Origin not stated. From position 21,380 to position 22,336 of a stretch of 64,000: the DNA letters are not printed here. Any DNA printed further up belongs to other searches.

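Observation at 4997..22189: Two paralogous AraC + SAM-methyltransferase cassettes embedded in different metal operons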

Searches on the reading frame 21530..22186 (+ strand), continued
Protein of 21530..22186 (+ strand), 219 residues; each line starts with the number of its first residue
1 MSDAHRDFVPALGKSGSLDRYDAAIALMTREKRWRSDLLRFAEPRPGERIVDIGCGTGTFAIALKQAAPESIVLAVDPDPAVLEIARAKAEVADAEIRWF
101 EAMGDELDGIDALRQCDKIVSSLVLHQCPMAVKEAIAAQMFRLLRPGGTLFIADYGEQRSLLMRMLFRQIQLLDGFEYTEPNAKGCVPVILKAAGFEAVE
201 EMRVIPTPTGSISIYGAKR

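Call 65: get_annotated_region(hit=H76, flank=4500)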
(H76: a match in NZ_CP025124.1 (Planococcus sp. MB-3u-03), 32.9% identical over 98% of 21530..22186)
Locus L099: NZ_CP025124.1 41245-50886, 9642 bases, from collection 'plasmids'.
description: Planococcus sp. MB-3u-03 plasmid unnamed1, complete sequence
organism: Planococcus sp. MB-3u-03 (NCBI taxid 2058136)
taxonomy: Bacteria; Bacillota; Bacilli; Bacillales; Planococcaceae; Planococcus; Planococcus sp. MB-3u-03
host: -; source: -; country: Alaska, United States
typing (MOB-suite, as given by PLSDB): non-mobilizable
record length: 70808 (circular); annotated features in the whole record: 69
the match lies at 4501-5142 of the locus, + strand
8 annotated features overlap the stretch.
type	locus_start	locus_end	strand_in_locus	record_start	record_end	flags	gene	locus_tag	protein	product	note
CDS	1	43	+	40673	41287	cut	-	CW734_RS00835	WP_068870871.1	CadD family cadmium resistance transporter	-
CDS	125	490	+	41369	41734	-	-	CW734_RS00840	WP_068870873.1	metalloregulator ArsR/SmtB family transcription factor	GO:0006355 - regulation of DNA-templated transcription [Evidence IEA]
CDS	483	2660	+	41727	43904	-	-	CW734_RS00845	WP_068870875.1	heavy metal translocating P-type ATPase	-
CDS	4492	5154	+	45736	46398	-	-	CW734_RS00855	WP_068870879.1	class I SAM-dependent methyltransferase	-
CDS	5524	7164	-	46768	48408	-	merA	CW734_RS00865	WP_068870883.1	mercury(II) reductase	-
CDS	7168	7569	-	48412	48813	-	merR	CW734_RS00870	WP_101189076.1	Hg(II)-responsive transcriptional regulator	-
CDS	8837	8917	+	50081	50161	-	-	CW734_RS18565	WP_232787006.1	hypothetical protein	-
CDS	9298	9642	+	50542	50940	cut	-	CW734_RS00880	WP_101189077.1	hypothetical protein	-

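Call 66: get_annotated_region(hit=H51, flank=4500)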
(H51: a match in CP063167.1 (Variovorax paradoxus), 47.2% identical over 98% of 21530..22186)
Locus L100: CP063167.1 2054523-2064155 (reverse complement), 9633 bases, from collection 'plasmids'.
description: Variovorax paradoxus strain VAI-C plasmid unnamed, complete sequence
organism: Variovorax paradoxus (NCBI taxid 34073)
taxonomy: Bacteria; Pseudomonadota; Betaproteobacteria; Burkholderiales; Comamonadaceae; Variovorax; Variovorax paradoxus
host: -; source: -; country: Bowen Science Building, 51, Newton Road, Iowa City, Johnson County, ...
typing (MOB-suite, as given by PLSDB): non-mobilizable
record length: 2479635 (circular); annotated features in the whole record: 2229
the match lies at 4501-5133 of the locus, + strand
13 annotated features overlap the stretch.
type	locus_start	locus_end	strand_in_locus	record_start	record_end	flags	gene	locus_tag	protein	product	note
CDS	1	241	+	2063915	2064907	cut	-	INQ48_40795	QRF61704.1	tripartite tricarboxylate transporter substrate binding protein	-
CDS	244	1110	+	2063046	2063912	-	-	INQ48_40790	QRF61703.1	isocitrate lyase/PEP mutase family protein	-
CDS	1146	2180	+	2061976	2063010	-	-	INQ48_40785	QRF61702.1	alpha/beta fold hydrolase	-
CDS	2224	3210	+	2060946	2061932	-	-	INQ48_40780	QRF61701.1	tripartite tricarboxylate transporter substrate binding protein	-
CDS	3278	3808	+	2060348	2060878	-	-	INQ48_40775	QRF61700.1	hypothetical protein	-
CDS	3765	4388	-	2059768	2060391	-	-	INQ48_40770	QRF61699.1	TetR family transcriptional regulator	-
CDS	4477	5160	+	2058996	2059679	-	-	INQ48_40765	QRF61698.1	class I SAM-dependent methyltransferase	-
CDS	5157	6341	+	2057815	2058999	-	-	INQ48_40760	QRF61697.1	MFS transporter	-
CDS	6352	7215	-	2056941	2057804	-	-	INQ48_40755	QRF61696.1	AraC family transcriptional regulator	-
CDS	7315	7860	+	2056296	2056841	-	-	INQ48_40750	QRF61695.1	carboxymuconolactone decarboxylase family protein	-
CDS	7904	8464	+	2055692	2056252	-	-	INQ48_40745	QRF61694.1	redoxin domain-containing protein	-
CDS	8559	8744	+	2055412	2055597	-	-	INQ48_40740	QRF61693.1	hypothetical protein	-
CDS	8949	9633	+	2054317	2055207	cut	-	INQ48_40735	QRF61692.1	SDR family NAD(P)-dependent oxidoreductase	-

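Call 67: get_annotated_region(hit=H61, flank=4500)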
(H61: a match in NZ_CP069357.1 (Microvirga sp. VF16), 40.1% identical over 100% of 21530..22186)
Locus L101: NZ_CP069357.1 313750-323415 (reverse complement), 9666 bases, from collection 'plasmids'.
description: Microvirga sp. VF16 plasmid pMVF16-3, complete sequence
organism: Microvirga sp. VF16 (NCBI taxid 2807101)
taxonomy: Bacteria; Pseudomonadota; Alphaproteobacteria; Hyphomicrobiales; Methylobacteriaceae; Microvirga; Microvirga sp. VF16
host: -; source: Vachellia farnesiana,Cell culture; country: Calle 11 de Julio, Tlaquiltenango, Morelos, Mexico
typing (MOB-suite, as given by PLSDB): non-mobilizable
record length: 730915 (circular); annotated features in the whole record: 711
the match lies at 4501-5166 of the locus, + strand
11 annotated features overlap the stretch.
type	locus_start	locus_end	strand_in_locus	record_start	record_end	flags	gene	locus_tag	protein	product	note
CDS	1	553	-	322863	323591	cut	-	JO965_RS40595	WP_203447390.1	cytochrome c biogenesis protein CcdA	GO:0017004 - cytochrome complex assembly [Evidence IEA]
CDS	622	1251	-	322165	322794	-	-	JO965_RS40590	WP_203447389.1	cation diffusion facilitator family transporter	-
CDS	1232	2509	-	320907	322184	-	-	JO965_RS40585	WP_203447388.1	cytochrome P450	-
CDS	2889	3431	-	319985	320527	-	-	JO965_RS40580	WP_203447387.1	MAPEG family protein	-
CDS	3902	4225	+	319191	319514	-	-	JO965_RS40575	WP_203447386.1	metalloregulator ArsR/SmtB family transcription factor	GO:0006355 - regulation of DNA-templated transcription [Evidence IEA]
CDS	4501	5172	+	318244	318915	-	-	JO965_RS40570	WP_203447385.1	class I SAM-dependent methyltransferase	-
CDS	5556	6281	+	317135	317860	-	-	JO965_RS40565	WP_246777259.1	DUF1223 domain-containing protein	-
CDS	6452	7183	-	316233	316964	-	-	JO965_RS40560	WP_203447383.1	L,D-transpeptidase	GO:0018104 - peptidoglycan-protein cross-linking [Evidence IEA]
CDS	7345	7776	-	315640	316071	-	-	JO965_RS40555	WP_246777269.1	SCO family protein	GO:0033617 - mitochondrial cytochrome c oxidase assembly [Evidence IEA]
CDS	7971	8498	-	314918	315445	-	-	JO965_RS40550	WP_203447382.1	copper chaperone PCu(A)C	-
CDS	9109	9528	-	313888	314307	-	-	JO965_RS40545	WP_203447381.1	helix-turn-helix domain-containing protein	-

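Call 70: fold_search(model_id=the predicted structure, library=pdb)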
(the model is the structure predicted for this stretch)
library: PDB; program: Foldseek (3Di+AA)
matches with E <= 10: 1992; with E <= 0.001: 1517
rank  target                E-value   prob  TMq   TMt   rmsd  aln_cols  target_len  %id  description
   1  3dtn_A                9.9e-16  1.00  0.70  0.70   6.4       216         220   19  Crystal structure of putative Methyltransferase-MM_2633 from Methanosarcina mazei . (released 2008-09-09)
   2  3dtn_B                1.3e-14  1.00  0.70  0.72   4.2       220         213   19  Crystal structure of putative Methyltransferase-MM_2633 from Methanosarcina mazei . (released 2008-09-09)
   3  4obw_B                2.5e-14  1.00  0.73  0.69   4.1       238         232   17  crystal structure of yeast Coq5 in the SAM bound form (released 2014-08-06)
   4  5mgz_A                2.8e-14  1.00  0.72  0.69   5.3       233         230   17  Streptomyces Spheroides NovO (8-demethylnovbiocic acid methyltransferase) with SAH (released 2017-01-18)
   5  9g0k_A                3.9e-14  1.00  0.71  0.73   4.0       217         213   22  CysG(N-16) in complex with SAH (metal free, cocrystallization in presence of EDTA) from Kitasatospora cystarginea (released 2024-07-17)
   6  5m58_B                4.7e-14  1.00  0.69  0.66   4.4       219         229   19  Crystal structure of CouO, a C-methyltransferase from Streptomyces rishiriensis (released 2017-02-15)
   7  5m58_A                5.4e-14  1.00  0.71  0.68   4.2       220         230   18  Crystal structure of CouO, a C-methyltransferase from Streptomyces rishiriensis (released 2017-02-15)
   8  7wdq_D                6.1e-14  1.00  0.63  0.45   7.5       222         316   24  DsyB in complex with SAM (released 2022-06-01)
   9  4obw_C                7.9e-14  1.00  0.75  0.71   3.8       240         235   17  crystal structure of yeast Coq5 in the SAM bound form (released 2014-08-06)
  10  9fd3                  8.5e-14  1.00  0.68  0.70   5.9       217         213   22  CysG(N-16)-D190N mutant in complex with SAH from Kitasatospora cystarginea (released 2024-08-21)
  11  9fcs_A                9.6e-14  1.00  0.70  0.72   4.1       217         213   22  CysG(N-16)-H122N mutant in complex with SAH from Kitasatospora cystarginea (released 2024-08-21)
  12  2r3s_A                9.6e-14  1.00  0.69  0.47   4.0       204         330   18  CRYSTAL STRUCTURE OF A PUTATIVE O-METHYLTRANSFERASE (NPUN_R0239) FROM NOSTOC PUNCTIFORME PCC 73102 AT 2.15 A RESOLUTIO (released 2007-09-11)
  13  9fcq                  1.0e-13  1.00  0.70  0.72   4.0       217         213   22  CysG(N-16)-H122A mutant in complex with SAH from Kitasatospora cystarginea (released 2024-08-21)
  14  9fcy_B                1.2e-13  1.00  0.70  0.72   4.0       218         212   22  CysG(N-16)-R21K mutant in complex with SAH from Kitasatospora cystarginea (released 2024-08-21)
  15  4obw_A                1.6e-13  1.00  0.72  0.68   4.3       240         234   17  crystal structure of yeast Coq5 in the SAM bound form (released 2014-08-06)
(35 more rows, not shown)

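Call 71: find_encoding_contigs(protein=P0369, flank=5000, max_places=2)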
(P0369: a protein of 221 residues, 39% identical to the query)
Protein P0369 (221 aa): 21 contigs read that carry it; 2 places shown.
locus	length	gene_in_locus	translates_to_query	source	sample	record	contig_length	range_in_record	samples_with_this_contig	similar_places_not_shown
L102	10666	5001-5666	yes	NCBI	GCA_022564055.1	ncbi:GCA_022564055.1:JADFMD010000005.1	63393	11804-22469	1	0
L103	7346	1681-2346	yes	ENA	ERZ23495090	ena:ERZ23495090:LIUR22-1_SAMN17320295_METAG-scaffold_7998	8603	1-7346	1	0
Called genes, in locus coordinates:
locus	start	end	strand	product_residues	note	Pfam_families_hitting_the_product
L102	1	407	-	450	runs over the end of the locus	-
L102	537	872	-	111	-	-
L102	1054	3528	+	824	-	PF04945:YHS, PF19335:HMBD, PF00122:E1-E2_ATPase, PF00702:Hydrolase, PF08282:Hydrolase_3 (faint), PF12710:HAD (weak)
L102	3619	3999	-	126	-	PF02518:HATPase_c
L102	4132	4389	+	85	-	-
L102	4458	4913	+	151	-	-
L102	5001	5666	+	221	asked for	PF01209:Ubie_methyltran, PF13489:Methyltransf_23, PF02353:CMAS (weak), PF05175:MTS, PF13847:Methyltransf_31, PF08241:Methyltransf_11, PF08242:Methyltransf_12, PF13649:Methyltransf_25, +1 more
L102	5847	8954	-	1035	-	PF00873:ACR_tran, PF02355:SecD_SecF_C (weak)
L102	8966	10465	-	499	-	PF25917:BSH_RND (faint), PF25973:BSH_CzcB (weak), PF25919:BSH_CusB (weak), PF25975:CzcB_C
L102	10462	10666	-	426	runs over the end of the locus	PF02321:OEP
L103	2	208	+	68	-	?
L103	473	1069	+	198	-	-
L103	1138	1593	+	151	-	-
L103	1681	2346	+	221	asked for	PF01209:Ubie_methyltran, PF13489:Methyltransf_23, PF02353:CMAS (weak), PF05175:MTS, PF13847:Methyltransf_31, PF08241:Methyltransf_11, PF08242:Methyltransf_12, PF13649:Methyltransf_25, +1 more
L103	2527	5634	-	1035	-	PF00873:ACR_tran, PF02355:SecD_SecF_C (weak)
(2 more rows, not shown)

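Call 72: find_encoding_contigs(protein=P0308, flank=5000, max_places=2)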
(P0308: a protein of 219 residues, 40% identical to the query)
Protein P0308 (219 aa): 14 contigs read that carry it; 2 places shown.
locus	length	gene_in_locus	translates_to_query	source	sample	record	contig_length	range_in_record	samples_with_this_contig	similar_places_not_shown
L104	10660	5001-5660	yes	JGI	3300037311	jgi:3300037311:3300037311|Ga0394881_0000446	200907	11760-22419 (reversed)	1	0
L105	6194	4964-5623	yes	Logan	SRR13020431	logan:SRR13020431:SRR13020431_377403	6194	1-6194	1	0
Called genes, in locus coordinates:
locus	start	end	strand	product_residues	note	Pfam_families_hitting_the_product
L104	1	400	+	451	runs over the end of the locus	PF07732:Cu-oxidase_3, PF00394:Cu-oxidase (faint), PF07731:Cu-oxidase_2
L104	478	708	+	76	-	PF00403:HMA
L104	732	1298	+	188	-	PF13442:Cytochrome_CBB3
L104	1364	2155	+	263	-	PF00561:Abhydrolase_1, PF12146:Hydrolase_4, PF12697:Abhydrolase_6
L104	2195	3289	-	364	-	PF00034:Cytochrom_C, PF13442:Cytochrome_CBB3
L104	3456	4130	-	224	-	-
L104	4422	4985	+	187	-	-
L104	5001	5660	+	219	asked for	PF00891:Methyltransf_2 (weak), PF01209:Ubie_methyltran, PF13489:Methyltransf_23, PF05175:MTS, PF13847:Methyltransf_31, PF08241:Methyltransf_11, PF08242:Methyltransf_12, PF13649:Methyltransf_25, +4 more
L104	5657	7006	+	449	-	PF07732:Cu-oxidase_3, PF00394:Cu-oxidase, PF07731:Cu-oxidase_2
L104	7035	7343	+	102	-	-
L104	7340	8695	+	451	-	PF02321:OEP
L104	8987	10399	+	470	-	PF07732:Cu-oxidase_3, PF00394:Cu-oxidase, PF07731:Cu-oxidase_2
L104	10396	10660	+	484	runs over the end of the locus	PF07732:Cu-oxidase_3, PF00394:Cu-oxidase, PF07731:Cu-oxidase_2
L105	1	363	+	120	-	?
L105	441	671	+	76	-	PF00403:HMA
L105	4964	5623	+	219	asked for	PF00891:Methyltransf_2 (weak), PF01209:Ubie_methyltran, PF13489:Methyltransf_23, PF05175:MTS, PF13847:Methyltransf_31, PF08241:Methyltransf_11, PF08242:Methyltransf_12, PF13649:Methyltransf_25, +4 more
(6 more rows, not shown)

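Call 73: find_encoding_contigs(protein=P0366, flank=5000, max_places=1)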
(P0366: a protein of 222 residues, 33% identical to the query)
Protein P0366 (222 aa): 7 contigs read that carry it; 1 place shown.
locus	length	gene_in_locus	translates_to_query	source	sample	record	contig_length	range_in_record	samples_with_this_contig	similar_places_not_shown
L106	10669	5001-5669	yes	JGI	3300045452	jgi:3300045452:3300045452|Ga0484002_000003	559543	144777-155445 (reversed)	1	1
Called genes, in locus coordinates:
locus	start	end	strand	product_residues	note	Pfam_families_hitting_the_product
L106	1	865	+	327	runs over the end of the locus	PF12773:DZR, PF13240:Zn_Ribbon_1, PF13248:Zn_ribbon_3 (weak), PF03918:CcmH (weak)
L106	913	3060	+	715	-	PF13620:CarboxypepD_reg, PF13715:CarbopepD_reg_2, PF07715:Plug, PF00593:TonB_dep_Rec_b-barrel, PF25183:OMP_b-brl_4 (faint)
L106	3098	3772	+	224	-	PF13240:Zn_Ribbon_1, PF13248:Zn_ribbon_3 (weak), PF10080:FtrD-like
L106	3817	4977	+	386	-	PF12704:MacB_PCD, PF02687:FtsX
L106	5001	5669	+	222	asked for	PF01209:Ubie_methyltran, PF13489:Methyltransf_23, PF02353:CMAS (weak), PF05175:MTS, PF13649:Methyltransf_25, PF13847:Methyltransf_31, PF08241:Methyltransf_11, PF08242:Methyltransf_12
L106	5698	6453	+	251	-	-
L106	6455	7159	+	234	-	PF02463:SMC_N (faint), PF00005:ABC_tran, PF13304:AAA_21 (faint)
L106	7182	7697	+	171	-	PF00430:ATP-synt_B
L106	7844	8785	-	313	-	PF00126:HTH_1, PF03466:LysR_substrate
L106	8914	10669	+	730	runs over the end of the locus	PF00141:peroxidase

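Call 74: find_encoding_contigs(protein=P0343, flank=5000, max_places=2)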
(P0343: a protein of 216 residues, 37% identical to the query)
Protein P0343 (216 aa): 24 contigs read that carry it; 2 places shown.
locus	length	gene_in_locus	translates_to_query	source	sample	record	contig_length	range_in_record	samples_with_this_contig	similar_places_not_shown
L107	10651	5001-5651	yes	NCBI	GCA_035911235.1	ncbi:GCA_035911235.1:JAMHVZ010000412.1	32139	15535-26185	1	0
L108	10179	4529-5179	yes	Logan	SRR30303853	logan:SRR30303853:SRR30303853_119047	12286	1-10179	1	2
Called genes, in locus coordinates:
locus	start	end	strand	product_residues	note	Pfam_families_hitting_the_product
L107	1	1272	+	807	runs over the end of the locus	PF00690:Cation_ATPase_N, PF00122:E1-E2_ATPase, PF00702:Hydrolase, PF13246:Cation_ATPase, PF12710:HAD, PF08282:Hydrolase_3 (faint), PF00689:Cation_ATPase_C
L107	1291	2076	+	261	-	PF01209:Ubie_methyltran, PF13489:Methyltransf_23, PF08241:Methyltransf_11, PF08242:Methyltransf_12, PF13649:Methyltransf_25, PF13847:Methyltransf_31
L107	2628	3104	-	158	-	-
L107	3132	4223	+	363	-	PF13460:NAD_binding_10 (weak), PF16653:Sacchrp_dh_C (faint)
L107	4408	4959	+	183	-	-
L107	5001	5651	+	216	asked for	PF01209:Ubie_methyltran, PF02353:CMAS, PF13489:Methyltransf_23, PF05175:MTS, PF13847:Methyltransf_31, PF08241:Methyltransf_11, PF08242:Methyltransf_12, PF13649:Methyltransf_25, +4 more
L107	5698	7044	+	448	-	PF07732:Cu-oxidase_3, PF00394:Cu-oxidase, PF07731:Cu-oxidase_2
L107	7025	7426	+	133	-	-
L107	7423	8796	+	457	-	PF02321:OEP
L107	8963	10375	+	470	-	PF07732:Cu-oxidase_3, PF00394:Cu-oxidase, PF07731:Cu-oxidase_2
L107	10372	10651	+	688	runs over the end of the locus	PF07732:Cu-oxidase_3, PF00394:Cu-oxidase, PF07731:Cu-oxidase_2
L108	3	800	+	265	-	?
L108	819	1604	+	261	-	PF01209:Ubie_methyltran, PF13489:Methyltransf_23, PF08241:Methyltransf_11, PF08242:Methyltransf_12, PF13649:Methyltransf_25, PF13847:Methyltransf_31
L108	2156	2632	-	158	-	-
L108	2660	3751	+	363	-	PF13460:NAD_binding_10 (weak), PF16653:Sacchrp_dh_C (faint)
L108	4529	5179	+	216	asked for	PF01209:Ubie_methyltran, PF02353:CMAS, PF13489:Methyltransf_23, PF05175:MTS, PF13847:Methyltransf_31, PF08241:Methyltransf_11, PF08242:Methyltransf_12, PF13649:Methyltransf_25, +4 more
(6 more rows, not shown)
